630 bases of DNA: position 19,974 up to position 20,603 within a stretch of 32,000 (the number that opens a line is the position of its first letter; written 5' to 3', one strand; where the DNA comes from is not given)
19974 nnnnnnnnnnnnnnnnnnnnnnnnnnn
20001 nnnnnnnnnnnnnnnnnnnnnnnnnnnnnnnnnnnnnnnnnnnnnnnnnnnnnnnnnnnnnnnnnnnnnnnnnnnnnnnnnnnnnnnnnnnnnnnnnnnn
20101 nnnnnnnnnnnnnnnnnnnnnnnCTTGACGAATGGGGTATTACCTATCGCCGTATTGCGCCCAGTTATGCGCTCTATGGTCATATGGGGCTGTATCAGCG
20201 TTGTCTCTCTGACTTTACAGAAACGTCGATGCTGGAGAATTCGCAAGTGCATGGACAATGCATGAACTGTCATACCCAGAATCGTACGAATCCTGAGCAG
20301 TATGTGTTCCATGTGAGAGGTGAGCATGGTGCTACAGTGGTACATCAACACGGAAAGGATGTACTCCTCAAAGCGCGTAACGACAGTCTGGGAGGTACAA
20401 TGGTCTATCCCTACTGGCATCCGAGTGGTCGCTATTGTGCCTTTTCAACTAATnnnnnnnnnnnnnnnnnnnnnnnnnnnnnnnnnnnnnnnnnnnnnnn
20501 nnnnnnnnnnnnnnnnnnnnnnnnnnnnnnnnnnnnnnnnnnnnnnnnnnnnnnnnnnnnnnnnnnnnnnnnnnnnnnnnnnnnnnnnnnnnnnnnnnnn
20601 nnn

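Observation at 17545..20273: Positionally conserved single CXXCH (haem c-type) motif in both lipoproteins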

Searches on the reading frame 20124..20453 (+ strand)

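Call 81: search_protein_families(library=pfam, proteins=[window:20124-20453:+], max_evalue=10)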
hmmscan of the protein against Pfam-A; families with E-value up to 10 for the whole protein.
seq(110 aa): 2 families
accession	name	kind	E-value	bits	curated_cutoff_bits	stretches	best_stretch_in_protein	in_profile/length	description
PF12511.13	DUF3716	-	0.051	13.9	22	1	22-55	23-53/59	Protein of unknown function (DUF3716)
PF15643.12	Tox-PL-2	-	0.12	13.1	25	1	35-79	27-71/103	Papain fold toxin 2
